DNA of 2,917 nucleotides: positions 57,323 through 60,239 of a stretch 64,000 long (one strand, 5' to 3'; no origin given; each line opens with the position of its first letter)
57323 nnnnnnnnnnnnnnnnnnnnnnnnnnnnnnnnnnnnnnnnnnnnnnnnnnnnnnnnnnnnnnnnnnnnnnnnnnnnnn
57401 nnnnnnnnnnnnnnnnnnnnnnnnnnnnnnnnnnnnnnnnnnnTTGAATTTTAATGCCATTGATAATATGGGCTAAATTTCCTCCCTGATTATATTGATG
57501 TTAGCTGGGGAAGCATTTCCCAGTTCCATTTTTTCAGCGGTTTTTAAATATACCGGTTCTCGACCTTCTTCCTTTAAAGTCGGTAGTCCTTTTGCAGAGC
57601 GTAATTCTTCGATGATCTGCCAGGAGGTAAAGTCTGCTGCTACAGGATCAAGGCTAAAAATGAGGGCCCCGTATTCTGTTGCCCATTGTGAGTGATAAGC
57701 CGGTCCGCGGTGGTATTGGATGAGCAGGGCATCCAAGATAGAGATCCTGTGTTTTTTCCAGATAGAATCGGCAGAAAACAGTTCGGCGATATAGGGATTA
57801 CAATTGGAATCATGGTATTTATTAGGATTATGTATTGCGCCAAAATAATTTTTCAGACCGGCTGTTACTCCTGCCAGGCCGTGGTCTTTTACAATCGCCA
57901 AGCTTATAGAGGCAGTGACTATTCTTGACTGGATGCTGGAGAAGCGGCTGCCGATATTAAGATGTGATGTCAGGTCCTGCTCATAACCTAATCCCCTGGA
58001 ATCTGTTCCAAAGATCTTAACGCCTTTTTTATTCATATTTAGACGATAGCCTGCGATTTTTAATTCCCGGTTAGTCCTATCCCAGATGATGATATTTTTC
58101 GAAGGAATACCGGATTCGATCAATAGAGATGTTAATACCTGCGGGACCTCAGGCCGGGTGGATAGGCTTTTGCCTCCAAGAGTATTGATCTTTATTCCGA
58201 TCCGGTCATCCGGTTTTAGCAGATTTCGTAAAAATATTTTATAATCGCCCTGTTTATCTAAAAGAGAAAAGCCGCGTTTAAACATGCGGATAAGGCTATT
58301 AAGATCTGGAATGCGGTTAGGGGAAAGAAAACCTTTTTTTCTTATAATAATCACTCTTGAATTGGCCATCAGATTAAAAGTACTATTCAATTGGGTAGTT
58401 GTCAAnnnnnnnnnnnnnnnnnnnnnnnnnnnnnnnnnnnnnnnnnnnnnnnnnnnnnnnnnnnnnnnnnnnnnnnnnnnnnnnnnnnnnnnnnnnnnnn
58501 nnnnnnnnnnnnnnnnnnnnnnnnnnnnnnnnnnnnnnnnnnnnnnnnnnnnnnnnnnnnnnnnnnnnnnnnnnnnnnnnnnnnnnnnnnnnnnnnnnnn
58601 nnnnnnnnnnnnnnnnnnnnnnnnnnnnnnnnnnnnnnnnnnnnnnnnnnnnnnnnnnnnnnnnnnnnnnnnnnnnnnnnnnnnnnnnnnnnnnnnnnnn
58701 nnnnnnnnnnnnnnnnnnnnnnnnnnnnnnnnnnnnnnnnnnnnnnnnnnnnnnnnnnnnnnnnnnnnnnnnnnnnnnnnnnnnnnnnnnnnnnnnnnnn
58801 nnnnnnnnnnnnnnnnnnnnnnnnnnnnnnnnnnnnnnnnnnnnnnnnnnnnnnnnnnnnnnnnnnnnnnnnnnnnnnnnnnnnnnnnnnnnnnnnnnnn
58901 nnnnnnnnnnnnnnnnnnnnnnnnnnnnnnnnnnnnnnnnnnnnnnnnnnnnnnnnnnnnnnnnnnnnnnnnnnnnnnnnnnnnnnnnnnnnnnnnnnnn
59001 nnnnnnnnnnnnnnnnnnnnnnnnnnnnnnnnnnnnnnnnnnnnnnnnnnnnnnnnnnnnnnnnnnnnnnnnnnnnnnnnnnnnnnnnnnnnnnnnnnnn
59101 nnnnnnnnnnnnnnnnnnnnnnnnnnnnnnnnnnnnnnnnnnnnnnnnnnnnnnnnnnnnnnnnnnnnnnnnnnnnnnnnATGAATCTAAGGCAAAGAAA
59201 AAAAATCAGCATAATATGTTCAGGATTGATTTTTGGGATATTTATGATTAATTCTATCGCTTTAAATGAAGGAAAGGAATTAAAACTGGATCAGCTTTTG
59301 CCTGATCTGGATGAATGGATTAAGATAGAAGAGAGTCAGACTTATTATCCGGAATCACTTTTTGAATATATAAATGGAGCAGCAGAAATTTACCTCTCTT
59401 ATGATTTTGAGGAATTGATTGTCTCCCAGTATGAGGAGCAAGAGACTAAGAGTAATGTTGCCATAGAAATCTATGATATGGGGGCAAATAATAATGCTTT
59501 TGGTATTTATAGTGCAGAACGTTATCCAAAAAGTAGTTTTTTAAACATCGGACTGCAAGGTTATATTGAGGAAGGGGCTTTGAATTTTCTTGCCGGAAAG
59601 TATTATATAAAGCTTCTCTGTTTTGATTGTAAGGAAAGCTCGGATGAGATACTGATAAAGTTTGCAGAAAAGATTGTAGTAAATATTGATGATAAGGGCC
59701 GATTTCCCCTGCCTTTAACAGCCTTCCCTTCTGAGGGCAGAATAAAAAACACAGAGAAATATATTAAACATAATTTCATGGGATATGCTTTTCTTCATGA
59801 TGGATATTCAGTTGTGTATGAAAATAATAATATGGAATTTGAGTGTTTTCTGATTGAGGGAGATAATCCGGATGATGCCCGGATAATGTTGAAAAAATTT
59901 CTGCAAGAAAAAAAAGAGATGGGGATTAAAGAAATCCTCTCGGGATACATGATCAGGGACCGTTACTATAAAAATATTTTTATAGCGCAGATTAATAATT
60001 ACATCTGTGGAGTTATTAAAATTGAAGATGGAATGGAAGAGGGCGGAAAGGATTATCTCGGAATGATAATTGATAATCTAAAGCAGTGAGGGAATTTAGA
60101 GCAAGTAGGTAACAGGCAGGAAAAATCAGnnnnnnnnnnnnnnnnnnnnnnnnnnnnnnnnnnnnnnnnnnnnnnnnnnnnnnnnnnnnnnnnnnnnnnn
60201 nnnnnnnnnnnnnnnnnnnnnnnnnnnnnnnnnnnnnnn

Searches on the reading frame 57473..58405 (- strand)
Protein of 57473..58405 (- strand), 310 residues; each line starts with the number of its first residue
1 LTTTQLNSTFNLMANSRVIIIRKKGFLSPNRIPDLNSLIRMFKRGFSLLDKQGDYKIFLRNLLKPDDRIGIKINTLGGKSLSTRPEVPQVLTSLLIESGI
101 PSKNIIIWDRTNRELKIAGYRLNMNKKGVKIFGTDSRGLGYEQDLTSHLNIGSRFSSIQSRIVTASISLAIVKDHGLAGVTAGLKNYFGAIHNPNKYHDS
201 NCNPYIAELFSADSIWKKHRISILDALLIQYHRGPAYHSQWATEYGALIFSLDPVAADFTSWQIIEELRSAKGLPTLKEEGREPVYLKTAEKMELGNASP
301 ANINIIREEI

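Call 29: search_protein_families(library=pfam, proteins=[window:57473-58405:-])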
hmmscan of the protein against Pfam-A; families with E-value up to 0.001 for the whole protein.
window:57473-58405:- (310 aa): 1 family
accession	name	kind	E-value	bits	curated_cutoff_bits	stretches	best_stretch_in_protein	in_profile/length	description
PF04015.17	DUF362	-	2e-15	57.8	24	1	69-260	1-197/200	Domain of unknown function (DUF362)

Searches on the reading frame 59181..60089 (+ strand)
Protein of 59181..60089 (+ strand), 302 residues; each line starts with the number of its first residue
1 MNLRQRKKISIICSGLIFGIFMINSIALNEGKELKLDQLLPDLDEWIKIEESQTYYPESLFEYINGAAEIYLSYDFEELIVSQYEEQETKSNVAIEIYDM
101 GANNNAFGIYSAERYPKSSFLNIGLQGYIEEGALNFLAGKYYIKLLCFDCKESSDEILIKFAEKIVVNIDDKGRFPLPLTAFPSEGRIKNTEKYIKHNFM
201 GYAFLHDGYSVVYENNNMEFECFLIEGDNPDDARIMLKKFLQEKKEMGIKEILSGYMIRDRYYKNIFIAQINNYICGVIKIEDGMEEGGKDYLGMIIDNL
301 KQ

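Call 29: search_protein_families(library=pfam, proteins=[window:59181-60089:+])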
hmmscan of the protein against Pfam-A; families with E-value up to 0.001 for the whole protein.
window:59181-60089:+ (302 aa): 1 family
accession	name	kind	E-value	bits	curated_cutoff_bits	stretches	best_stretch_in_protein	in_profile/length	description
PF20244.3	DUF6599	-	1.9e-46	158.4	27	1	45-226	3-184/186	Family of unknown function (DUF6599)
